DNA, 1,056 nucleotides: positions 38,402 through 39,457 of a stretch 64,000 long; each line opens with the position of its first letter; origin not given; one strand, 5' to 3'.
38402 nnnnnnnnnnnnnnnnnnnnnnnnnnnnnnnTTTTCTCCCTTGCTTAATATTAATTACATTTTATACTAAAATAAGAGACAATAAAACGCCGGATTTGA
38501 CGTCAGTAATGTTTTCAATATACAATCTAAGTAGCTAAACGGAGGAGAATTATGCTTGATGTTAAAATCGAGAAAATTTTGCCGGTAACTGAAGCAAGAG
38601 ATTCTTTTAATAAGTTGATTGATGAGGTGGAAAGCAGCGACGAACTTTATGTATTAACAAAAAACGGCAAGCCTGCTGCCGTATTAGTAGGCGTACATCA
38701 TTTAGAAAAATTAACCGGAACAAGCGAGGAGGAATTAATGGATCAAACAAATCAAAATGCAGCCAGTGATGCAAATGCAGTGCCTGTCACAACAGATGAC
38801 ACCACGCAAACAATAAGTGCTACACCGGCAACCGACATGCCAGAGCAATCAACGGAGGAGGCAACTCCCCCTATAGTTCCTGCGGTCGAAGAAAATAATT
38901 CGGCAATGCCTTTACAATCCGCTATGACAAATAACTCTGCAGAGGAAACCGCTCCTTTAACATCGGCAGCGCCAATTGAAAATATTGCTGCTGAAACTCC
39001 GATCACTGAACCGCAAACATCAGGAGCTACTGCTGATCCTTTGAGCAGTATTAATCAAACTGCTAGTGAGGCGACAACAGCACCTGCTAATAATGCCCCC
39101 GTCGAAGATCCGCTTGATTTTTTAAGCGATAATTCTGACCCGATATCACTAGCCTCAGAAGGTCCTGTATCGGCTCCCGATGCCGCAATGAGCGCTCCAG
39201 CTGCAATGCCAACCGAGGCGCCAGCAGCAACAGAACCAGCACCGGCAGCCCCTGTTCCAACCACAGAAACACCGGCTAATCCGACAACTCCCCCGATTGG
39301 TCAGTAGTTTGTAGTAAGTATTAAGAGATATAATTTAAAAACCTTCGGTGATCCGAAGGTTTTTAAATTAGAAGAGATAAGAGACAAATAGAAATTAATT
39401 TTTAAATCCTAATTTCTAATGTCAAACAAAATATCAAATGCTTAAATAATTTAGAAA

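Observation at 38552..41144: Phd/YefM-like domain with a 190-aa disordered tail, plus a nearby RhuM-Doc/Fic fusion, a rearranged or decoupled Phd-Doc pair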

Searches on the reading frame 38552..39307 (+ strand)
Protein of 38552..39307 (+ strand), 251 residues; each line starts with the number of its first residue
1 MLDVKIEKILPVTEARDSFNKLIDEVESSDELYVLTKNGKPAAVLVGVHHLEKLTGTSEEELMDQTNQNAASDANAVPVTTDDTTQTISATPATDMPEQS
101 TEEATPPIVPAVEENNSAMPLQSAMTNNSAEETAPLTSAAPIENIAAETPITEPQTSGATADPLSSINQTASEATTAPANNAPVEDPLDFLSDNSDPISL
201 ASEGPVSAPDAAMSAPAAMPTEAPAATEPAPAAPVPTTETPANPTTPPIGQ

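Call 3: search_protein_families(library=pfam, proteins=[window:38552-39307:+], max_evalue=0.1)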
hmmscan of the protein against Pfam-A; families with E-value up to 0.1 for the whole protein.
window:38552-39307:+ (251 aa): 1 family
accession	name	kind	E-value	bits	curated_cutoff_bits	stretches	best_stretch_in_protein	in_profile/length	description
PF02604.26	PhdYeFM_antitox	-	2.6e-13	50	29.8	1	7-70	1-62/74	Antitoxin Phd_YefM, type II toxin-antitoxin system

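Call 4: search_protein_families(library=ncbifam, proteins=[window:38552-39307:+], max_evalue=0.1)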
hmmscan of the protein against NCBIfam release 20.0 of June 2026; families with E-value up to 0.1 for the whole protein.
window:38552-39307:+ (251 aa): 1 family
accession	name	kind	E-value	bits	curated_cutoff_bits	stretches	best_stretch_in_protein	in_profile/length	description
TIGR01552.1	phd_fam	subfamily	3.3e-10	39.2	20.8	1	10-57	2-48/53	type II toxin-antitoxin system prevent-host-death family antitoxin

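Call 6: find_homologous_proteins(query=window:38552-39307:+)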
Query window:38552-39307:+ (251 aa): 217 proteins with E <= 0.001 among 4757 candidates; the best 120 are listed.
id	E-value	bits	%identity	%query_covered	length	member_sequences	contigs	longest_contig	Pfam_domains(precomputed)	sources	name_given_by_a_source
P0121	1.9e-103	364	80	99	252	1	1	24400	PF02604.27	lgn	-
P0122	1.6e-44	171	52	94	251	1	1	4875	PF02604.27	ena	-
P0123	3.3e-44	170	49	97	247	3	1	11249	PF02604.27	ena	-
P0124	1.4e-43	168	54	99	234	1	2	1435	PF02604.27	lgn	-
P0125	2.2e-42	164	51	88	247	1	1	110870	PF02604.27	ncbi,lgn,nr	ncbi:MAG: type II toxin-antitoxin system prevent-host-death family antitoxin [Patescibacteria group 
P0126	7.8e-37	146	48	87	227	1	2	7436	PF02604.27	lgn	-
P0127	7.7e-34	136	46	92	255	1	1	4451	PF02604.27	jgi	-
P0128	2.1e-31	128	49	79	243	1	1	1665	PF02604.27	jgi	jgi:prevent-host-death family protein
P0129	9.2e-29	119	59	42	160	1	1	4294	PF02604.27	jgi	-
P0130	6.2e-27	113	78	25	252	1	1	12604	PF02604.27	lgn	-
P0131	6.8e-27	113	84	25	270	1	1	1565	PF02604.27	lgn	-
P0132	1.7e-25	109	41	99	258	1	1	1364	PF02604.27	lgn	-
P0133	2.0e-25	109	55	44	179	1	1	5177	PF02604.27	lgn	-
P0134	4.4e-25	107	59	42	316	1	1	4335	PF02604.27,PF05258.18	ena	-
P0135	6.8e-25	107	58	45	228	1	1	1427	PF02604.27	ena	-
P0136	1.1e-24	106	67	29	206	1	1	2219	PF02604.27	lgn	-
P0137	1.6e-24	106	58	40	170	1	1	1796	PF02604.27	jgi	-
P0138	1.7e-24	105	54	44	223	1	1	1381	PF02604.27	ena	-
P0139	1.8e-24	105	59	42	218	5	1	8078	PF02604.27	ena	-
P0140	4.8e-24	104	87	25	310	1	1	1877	PF02604.27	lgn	-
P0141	5.1e-24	104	62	31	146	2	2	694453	PF02604.27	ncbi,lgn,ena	-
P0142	6.9e-24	103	72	27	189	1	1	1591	PF02604.27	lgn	-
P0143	1.2e-23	103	65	32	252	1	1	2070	PF02604.27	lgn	-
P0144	1.6e-23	102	55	40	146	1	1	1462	PF02604.27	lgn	-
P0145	1.9e-23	102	81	25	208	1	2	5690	PF02604.27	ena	-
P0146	2.4e-23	102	58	39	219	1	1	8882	PF02604.27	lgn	-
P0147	4.6e-23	101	79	25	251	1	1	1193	PF02604.27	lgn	-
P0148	7.8e-23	100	54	40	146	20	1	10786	PF02604.27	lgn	-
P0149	1.0e-22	100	79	25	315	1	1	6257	PF02604.27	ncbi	-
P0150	1.2e-22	99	78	25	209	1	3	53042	PF02604.27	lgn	-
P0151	1.3e-22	99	57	43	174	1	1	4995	PF02604.27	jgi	jgi:prevent-host-death family protein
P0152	3.4e-22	98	79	25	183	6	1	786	PF02604.27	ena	-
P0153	3.6e-22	98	79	25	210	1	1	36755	PF02604.27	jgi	jgi:prevent-host-death family protein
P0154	3.7e-22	98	71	27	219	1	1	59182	PF02604.27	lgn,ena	-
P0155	5.2e-22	97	74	26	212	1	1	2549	PF02604.27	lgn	-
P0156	5.9e-22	97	49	48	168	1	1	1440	PF02604.27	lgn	-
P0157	6.0e-22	97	74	26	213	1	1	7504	PF02604.27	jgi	-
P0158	6.2e-22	97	76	25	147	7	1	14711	PF02604.27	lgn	-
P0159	7.8e-22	97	56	43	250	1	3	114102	PF02604.27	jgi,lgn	-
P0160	1.0e-21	96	81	25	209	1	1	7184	PF02604.27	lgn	-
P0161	1.1e-21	96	60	43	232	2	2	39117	PF02604.27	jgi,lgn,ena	-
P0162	1.3e-21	96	41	76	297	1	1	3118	PF02604.27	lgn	-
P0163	1.6e-21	96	82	25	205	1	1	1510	PF02604.27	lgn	-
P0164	1.8e-21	96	57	43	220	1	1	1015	PF02604.27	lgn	-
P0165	2.0e-21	95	76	25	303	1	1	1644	PF02604.27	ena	-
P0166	2.0e-21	95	70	27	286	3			PF02604.27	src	-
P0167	2.1e-21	95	61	34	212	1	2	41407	PF02604.27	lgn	-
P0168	2.1e-21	95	75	27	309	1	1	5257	PF02604.27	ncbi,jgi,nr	ncbi:MAG TPA: type II toxin-antitoxin system prevent-host-death family antitoxin [Patescibacteria gr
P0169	2.4e-21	95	74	25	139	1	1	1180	PF02604.27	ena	-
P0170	2.7e-21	95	75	27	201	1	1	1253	PF02604.27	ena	-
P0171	2.7e-21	95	63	33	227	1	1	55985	PF02604.27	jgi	jgi:prevent-host-death family protein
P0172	3.1e-21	95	74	25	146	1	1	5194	PF02604.27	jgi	jgi:prevent-host-death family protein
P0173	3.3e-21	95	76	25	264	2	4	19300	PF02604.27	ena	-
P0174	3.6e-21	95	42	73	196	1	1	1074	PF02604.27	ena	-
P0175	3.6e-21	95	58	39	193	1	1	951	PF02604.27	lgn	-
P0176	6.0e-21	94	76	25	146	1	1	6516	PF02604.27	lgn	-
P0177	1.1e-20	93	71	25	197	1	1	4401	PF02604.27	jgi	jgi:prevent-host-death family protein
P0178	1.3e-20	93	78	24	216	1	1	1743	PF02604.27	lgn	-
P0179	1.6e-20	92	75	25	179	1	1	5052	PF02604.27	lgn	-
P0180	1.6e-20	92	31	100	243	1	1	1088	PF02604.27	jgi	jgi:prevent-host-death family protein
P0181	1.7e-20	92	65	25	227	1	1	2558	PF02604.27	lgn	-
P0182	2.4e-20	92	44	66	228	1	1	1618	PF02604.27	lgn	-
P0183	2.5e-20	92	69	29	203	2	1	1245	PF02604.27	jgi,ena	-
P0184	2.5e-20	92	68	29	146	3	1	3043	PF02604.27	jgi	-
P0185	2.6e-20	92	68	30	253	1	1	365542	PF02604.27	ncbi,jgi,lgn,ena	ncbi:MAG: type II toxin-antitoxin system Phd/YefM family antitoxin [Patescibacteria group bacterium]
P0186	2.8e-20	92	70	28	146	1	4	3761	PF02604.27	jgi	jgi:prevent-host-death family protein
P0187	3.5e-20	91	39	75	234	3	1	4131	PF02604.27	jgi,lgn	jgi:prevent-host-death family protein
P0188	3.7e-20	91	78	24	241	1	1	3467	PF02604.27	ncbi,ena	-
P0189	3.8e-20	91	38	88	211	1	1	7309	PF02604.27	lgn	-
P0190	3.9e-20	91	79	25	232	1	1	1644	PF02604.27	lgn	-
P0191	4.9e-20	91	58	30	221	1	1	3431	PF02604.27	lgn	-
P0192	5.2e-20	91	59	33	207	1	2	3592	PF02604.27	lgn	-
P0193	5.4e-20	91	38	79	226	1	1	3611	PF02604.27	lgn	-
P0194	5.5e-20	91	59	30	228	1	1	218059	PF02604.27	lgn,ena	-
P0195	5.7e-20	91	67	25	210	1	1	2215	PF02604.27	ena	-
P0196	5.9e-20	91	75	25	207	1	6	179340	PF02604.27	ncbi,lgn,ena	ncbi:MAG: type II toxin-antitoxin system Phd/YefM family antitoxin [Patescibacteria group bacterium]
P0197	6.5e-20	90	66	29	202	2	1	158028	PF02604.27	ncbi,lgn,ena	ncbi:MAG: type II toxin-antitoxin system prevent-host-death family antitoxin [Patescibacteria group 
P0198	6.6e-20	90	71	27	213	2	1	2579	PF02604.27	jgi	-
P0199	8.3e-20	90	66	27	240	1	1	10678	PF02604.27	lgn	-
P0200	9.0e-20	90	76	25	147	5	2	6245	PF02604.27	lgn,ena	-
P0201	9.4e-20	90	68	25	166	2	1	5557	PF02604.27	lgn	-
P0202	1.2e-19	90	42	69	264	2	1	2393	PF02604.27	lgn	-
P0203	1.2e-19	90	43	68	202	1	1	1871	PF02604.27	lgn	-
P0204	1.3e-19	89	75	25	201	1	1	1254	PF02604.27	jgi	jgi:prevent-host-death family protein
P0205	1.3e-19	89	68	31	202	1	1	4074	PF02604.27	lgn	-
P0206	1.5e-19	89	68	25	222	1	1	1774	PF02604.27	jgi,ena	-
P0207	1.8e-19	89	79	25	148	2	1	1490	PF02604.27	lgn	-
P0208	1.8e-19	89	75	25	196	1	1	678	PF02604.27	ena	-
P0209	1.8e-19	89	58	39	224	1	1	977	PF02604.27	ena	-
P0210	2.1e-19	89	63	27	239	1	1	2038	PF02604.27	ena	-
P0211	2.4e-19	89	55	39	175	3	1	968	PF02604.27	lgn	-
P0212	2.8e-19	88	69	27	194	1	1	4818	PF02604.27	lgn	-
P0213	3.0e-19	88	64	27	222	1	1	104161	PF02604.27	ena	-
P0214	3.3e-19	88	65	31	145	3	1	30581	PF02604.27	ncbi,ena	-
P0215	3.9e-19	88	67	25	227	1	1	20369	PF02604.27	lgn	-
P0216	4.2e-19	88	73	25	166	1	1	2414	PF02604.27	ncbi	-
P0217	4.3e-19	88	73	25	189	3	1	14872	PF02604.27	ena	-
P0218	5.0e-19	88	52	45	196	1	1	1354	PF02604.27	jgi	jgi:prevent-host-death family protein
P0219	5.4e-19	87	37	89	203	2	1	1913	PF02604.27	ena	-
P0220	5.9e-19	87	71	33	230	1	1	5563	PF02604.27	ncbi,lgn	-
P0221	5.9e-19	87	73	25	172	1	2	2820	PF02604.27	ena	-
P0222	6.2e-19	87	73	25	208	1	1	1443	PF02604.27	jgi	jgi:prevent-host-death family protein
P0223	6.2e-19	87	75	25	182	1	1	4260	PF02604.27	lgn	-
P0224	6.7e-19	87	69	25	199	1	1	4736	PF02604.27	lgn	-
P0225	7.0e-19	87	61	34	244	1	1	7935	PF02604.27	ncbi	-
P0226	7.0e-19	87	72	26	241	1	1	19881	PF02604.27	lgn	-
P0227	7.2e-19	87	65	27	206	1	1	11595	PF02604.27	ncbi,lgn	-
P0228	8.0e-19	87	-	-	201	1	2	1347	PF02604.27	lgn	-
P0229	8.8e-19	87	77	25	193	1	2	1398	PF02604.27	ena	-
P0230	1.1e-18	86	68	25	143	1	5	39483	PF02604.27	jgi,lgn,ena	-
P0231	1.3e-18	86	66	27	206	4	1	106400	PF02604.27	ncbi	-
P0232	1.7e-18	86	55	38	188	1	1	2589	PF02604.27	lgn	-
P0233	1.7e-18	86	51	40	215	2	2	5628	PF02604.27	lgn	-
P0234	2.0e-18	86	76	25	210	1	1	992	PF02604.27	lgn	-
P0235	2.3e-18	85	73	22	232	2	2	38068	PF02604.27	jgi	-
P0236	2.6e-18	85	71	25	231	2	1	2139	PF02604.27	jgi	-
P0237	2.9e-18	85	70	26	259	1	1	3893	PF02604.27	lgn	-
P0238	2.9e-18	85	55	33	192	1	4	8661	PF02604.27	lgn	-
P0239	3.0e-18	85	70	27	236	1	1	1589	PF02604.27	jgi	jgi:prevent-host-death family protein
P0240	3.8e-18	85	58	29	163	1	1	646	PF02604.27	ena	-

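Call 7: search_protein_families(library=padloc, proteins=[window:38552-39307:+], max_evalue=0.1)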
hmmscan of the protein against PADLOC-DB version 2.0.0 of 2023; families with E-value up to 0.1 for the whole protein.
window:38552-39307:+ (251 aa): 0 families

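Call 14: find_related_loci(query=A1, collection=genome_contigs, flank=10000)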
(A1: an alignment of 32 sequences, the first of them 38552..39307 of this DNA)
Query A1 (251 aa) in genome_contigs; peptide patterns used: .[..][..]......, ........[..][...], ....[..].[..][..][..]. (x = any residue, [..] = any of these).
296 stretches matched a pattern; 66 encode a relative of the query (tblastn E <= 1e-3); 66 distinct loci.
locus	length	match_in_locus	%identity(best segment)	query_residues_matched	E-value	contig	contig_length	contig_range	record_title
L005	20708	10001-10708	50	1-248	9e-55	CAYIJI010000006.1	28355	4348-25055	MAG TPA_asm: uncultured Candidatus Saccharibacteria bacterium isolate ERP119705_co23_573 genome assembly, contig: NODE_1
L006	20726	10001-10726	43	1-242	1e-37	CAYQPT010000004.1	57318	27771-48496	MAG TPA_asm: uncultured Candidatus Saccharibacteria bacterium isolate SRP192927_co1_1036 genome assembly, contig: NODE_6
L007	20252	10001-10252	63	1-89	3e-31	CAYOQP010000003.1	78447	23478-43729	MAG TPA_asm: uncultured Candidatus Saccharibacteria bacterium isolate SRP272421_co1_692 genome assembly, contig: NODE_41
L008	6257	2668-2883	72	1-72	2e-30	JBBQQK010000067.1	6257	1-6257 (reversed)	MAG: Patescibacteria group bacterium isolate Co_metawrap_1577 Cmw_1577_k141_1271948_length_6257_cov_9.0000, whole genome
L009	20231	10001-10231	68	1-76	3e-30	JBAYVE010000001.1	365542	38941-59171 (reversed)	MAG: Patescibacteria group bacterium isolate SO_2016_LW3_52 scaffold00019_LW162_2016, whole genome shotgun sequence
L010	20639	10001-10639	38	1-242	1e-29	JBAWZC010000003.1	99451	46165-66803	MAG: Candidatus Berkelbacteria bacterium isolate ELA105 MAG105_3, whole genome shotgun sequence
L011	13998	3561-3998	42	1-147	2e-28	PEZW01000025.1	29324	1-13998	MAG: Candidatus Berkelbacteria bacterium CG10_big_fil_rev_8_21_14_0_10_43_13 CG10_8_21_14_0.10_scaffold_2725_c, whole ge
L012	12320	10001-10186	79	2-63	2e-28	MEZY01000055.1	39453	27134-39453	MAG: Candidatus Berkelbacteria bacterium RIFOXYA2_FULL_43_10 rifoxya2_full_scaffold_859, whole genome shotgun sequence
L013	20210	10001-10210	67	1-70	6e-28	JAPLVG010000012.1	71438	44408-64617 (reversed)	MAG: Candidatus Berkelbacteria bacterium isolate LacPavin_0419_WC70L_MAG_40_9 LacPavin_0419_WC70L_scaffold_267097, whole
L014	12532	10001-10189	75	1-63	5e-28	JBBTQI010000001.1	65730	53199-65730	MAG: Patescibacteria group bacterium isolate H43-bin163_1 H43_bin163_1_000000000001, whole genome shotgun sequence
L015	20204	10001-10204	66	1-68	1e-27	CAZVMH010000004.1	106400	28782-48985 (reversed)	MAG TPA_asm: uncultured Candidatus Saccharibacteria bacterium isolate binchicken_co79_39 genome assembly, contig: NODE_9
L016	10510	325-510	76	1-62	1e-27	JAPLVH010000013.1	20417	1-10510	MAG: Candidatus Berkelbacteria bacterium isolate LacPavin_0419_WC90_MAG_42_9 LacPavin_0419_WC90_scaffold_477720, whole g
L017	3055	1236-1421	71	1-62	1e-27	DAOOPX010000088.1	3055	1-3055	MAG TPA_asm: Candidatus Woesebacteria bacterium isolate AMR_MDS_2586 NODE_38518_length_3055_cov_4.864000, whole genome s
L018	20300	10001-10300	54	1-100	2e-27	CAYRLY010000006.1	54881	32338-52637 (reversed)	MAG TPA_asm: uncultured Candidatus Saccharibacteria bacterium isolate SRP263991_co2_422 genome assembly, contig: NODE_39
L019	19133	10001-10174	81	1-58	4e-27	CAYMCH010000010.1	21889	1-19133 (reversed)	MAG TPA_asm: uncultured Candidatus Saccharibacteria bacterium isolate SRP192927_co2_25 genome assembly, contig: NODE_355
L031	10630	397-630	62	2-79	6e-26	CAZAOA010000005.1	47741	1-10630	MAG TPA_asm: uncultured Candidatus Saccharibacteria bacterium isolate SRP179991_co5_105 genome assembly, contig: NODE_10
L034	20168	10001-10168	73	1-56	3e-25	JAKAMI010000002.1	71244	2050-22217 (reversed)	MAG: bacterium isolate WY5.bin166 NODE_560_length_71244_cov_1.862761, whole genome shotgun sequence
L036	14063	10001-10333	46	1-121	8e-25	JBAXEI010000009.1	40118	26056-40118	MAG: Candidatus Berkelbacteria bacterium isolate ELA241 MAG241_9, whole genome shotgun sequence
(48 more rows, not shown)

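Call 35: predict_structure(alignment_id=A1)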
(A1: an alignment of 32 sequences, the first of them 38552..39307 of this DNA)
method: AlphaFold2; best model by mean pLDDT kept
length: 251 residues; sequences in the alignment: 32
mean_pLDDT: 60.8   pTM: 0.29
mean pLDDT of the five models: 60.8, 58.6, 58.6, 56.6, 56.4
residues with pLDDT >= 90: 9; 70-90: 54; 50-70: 118; < 50: 70
segments of 3 or more residues with pLDDT < 50: 75-91, 93-103, 125-129, 142-146, 168-173
pLDDT, mean of each block of 10 residues (from residue 1): 71 88 87 90 88 83 75 47 41 41 51 54 49 52 50 52 51 49 61 52 51 57 60 59 62 47
secondary structure, 60 per line:
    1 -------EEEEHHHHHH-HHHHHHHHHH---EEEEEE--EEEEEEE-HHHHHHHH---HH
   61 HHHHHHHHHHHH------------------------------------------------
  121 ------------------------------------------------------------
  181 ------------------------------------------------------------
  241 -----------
elements in order: E8-11 H12-17 H19-28 E32-37 E40-46 H48-55 H59-72

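Call 40: fold_search(model_id=the predicted structure, library=pdb)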
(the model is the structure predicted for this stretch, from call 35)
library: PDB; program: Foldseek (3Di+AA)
matches with E <= 10: 208; with E <= 0.001: 1
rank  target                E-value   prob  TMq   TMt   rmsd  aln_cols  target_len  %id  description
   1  3g5o_A                7.3e-05  1.00  0.19  0.51  14.0        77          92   30  The crystal structure of the toxin-antitoxin complex RelBE2 (Rv2865-2866) from Mycobacterium tuberculosis (released 2009-04-14)
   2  9g12_C                1.7e-03  1.00  0.18  0.49  11.6        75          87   27  Mycobacterium tuberculosis RelBE1 toxin-antitoxin system; rv1247c (relB1 antitoxin), rv1246c (relE1 toxin) (released 2025-12-17)
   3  2odk_D                9.9e-03  1.00  0.18  0.71   2.9        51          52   22  Putative prevent-host-death protein from Nitrosomonas europaea (released 2007-01-23)
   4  7v5y_B                9.9e-03  1.00  0.18  0.50  14.6        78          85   20  Crystal structure of hexameric complex of Sa2YoeB-Sa2YefM toxin-antitoxin from Staphylococcus aureus (released 2021-12-15)
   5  2odk_A                1.1e-02  1.00  0.18  0.72   3.0        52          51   21  Putative prevent-host-death protein from Nitrosomonas europaea (released 2007-01-23)
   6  3hs2_C                1.1e-02  1.00  0.16  0.60   5.8        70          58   21  Crystal structure of PHD truncated to residue 57 in an orthorhombic space group (released 2010-06-23)
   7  6jqy_A                1.2e-02  1.00  0.15  0.74   1.7        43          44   26  Crystal structure of N-terminal domain of VapB46 antitoxin from Mycobacterium tuberculosis (released 2020-04-08)
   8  4zm2_B                1.2e-02  0.99  0.16  0.56   7.4        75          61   21  Antitoxin Phd from phage P1 in complex with its operator DNA inverted repeat in a monoclinic space group (released 2016-04-20)
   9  2odk_B                1.3e-02  1.00  0.18  0.74   2.9        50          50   22  Putative prevent-host-death protein from Nitrosomonas europaea (released 2007-01-23)
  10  7v6w_D                1.4e-02  1.00  0.19  0.51  16.4        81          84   22  Crystal structure of heterohexameric Sa2YoeB-Sa2YefM complex bound to 26bp-DNA (released 2021-12-15)
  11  6jqy_B                1.5e-02  1.00  0.15  0.76   1.3        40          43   28  Crystal structure of N-terminal domain of VapB46 antitoxin from Mycobacterium tuberculosis (released 2020-04-08)
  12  7bwf_D                1.5e-02  0.98  0.18  0.43  15.8        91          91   14  YoeB-YefM complex from Staphylococcus aureus (released 2020-05-20)
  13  7bwf_B                1.6e-02  0.98  0.18  0.43  15.8        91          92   14  YoeB-YefM complex from Staphylococcus aureus (released 2020-05-20)
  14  7v5y_A                1.7e-02  1.00  0.18  0.71   1.9        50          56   26  Crystal structure of hexameric complex of Sa2YoeB-Sa2YefM toxin-antitoxin from Staphylococcus aureus (released 2021-12-15)
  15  3k33_C                1.7e-02  1.00  0.18  0.55   7.9        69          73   17  Crystal structure of the Phd-Doc complex (released 2010-08-18)
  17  3hs2_A                2.2e-02  1.00  0.16  0.62   5.8        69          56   22  Crystal structure of PHD truncated to residue 57 in an orthorhombic space group (released 2010-06-23)
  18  4zlx_A                2.8e-02  1.00  0.17  0.79   1.7        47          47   23  N-terminal DNA binding domain of the antitoxin Phd from phage P1 (released 2016-04-20)
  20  7v6w_A                2.9e-02  1.00  0.19  0.72   3.9        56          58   27  Crystal structure of heterohexameric Sa2YoeB-Sa2YefM complex bound to 26bp-DNA (released 2021-12-15)
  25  4zm0_B                3.6e-02  0.99  0.16  0.61   6.3        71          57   21  Antitoxin Phd from phage P1 in complex with its operator DNA inverted repeat (released 2016-04-20)
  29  3hs2_G                4.4e-02  1.00  0.18  0.73   2.0        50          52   22  Crystal structure of PHD truncated to residue 57 in an orthorhombic space group (released 2010-06-23)
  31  4zm2_D                5.4e-02  1.00  0.18  0.72   2.0        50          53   22  Antitoxin Phd from phage P1 in complex with its operator DNA inverted repeat in a monoclinic space group (released 2016-04-20)
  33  3hs2_E                6.2e-02  0.98  0.16  0.64   5.1        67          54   21  Crystal structure of PHD truncated to residue 57 in an orthorhombic space group (released 2010-06-23)
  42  3kh2_E                8.8e-02  0.97  0.17  0.53   8.1        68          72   16  Crystal structure of the P1 bacteriophage Doc toxin (F68S) in complex with the Phd antitoxin (L17M/V39A). Northeast St (released 2010-08-18)
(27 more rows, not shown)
